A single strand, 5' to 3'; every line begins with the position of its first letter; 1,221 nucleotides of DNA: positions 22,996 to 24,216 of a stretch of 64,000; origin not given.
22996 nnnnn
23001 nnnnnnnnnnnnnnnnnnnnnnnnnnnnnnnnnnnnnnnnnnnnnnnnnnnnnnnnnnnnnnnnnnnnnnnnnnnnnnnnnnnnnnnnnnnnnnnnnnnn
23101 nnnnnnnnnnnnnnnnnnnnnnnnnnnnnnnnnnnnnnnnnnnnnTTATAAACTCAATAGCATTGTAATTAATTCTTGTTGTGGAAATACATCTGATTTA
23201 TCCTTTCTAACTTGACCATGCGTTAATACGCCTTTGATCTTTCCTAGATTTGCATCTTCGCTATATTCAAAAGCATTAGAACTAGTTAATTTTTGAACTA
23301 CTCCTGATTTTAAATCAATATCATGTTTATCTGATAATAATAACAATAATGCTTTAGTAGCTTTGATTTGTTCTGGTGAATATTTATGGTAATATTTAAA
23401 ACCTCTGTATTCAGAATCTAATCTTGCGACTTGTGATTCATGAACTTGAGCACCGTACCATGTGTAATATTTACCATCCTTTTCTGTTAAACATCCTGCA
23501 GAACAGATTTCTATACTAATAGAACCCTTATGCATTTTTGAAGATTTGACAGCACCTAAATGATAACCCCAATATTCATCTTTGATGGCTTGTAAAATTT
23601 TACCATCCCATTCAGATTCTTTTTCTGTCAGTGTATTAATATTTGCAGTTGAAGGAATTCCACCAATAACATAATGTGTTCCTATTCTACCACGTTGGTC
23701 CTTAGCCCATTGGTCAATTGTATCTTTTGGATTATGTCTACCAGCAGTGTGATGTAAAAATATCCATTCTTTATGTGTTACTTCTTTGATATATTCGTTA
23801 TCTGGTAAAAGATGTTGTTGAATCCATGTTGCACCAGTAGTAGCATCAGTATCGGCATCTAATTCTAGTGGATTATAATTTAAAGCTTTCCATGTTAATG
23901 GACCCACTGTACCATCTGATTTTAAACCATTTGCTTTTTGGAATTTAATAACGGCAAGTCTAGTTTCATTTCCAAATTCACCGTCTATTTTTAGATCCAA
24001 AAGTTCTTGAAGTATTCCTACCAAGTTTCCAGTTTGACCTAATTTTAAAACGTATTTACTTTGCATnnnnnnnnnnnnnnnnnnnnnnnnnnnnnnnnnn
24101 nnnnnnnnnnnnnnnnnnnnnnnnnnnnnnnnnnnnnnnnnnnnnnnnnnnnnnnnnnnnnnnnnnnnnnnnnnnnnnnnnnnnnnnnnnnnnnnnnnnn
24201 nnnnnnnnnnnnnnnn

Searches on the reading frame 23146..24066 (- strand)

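Call 13: search_protein_families(library=phrogs, proteins=[window:23146-24066:-], max_evalue=0.001)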
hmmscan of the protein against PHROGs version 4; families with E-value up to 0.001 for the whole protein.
window:23146-24066:- (306 aa): 8 families
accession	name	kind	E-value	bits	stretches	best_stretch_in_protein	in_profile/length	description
phrog_2649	-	lysis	4e-13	50.8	1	5-64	173-237/261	endolysin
phrog_1493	-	lysis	4.4e-11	43.6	1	18-96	252-335/394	endolysin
phrog_1224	-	head and packaging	5.7e-10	40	1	6-64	3-66/438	endolysin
phrog_880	-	lysis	4e-07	30.8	1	23-63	392-432/435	endolysin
phrog_16428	-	lysis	4.7e-06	26.6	1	24-63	480-519/520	endolysin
phrog_1794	-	lysis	5e-06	27.2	0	154-245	95-157/336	amidase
phrog_1512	-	lysis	1.7e-05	26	1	24-82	204-261/314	endolysin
phrog_6707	-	lysis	0.00032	20.7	1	24-77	204-258/311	endolysin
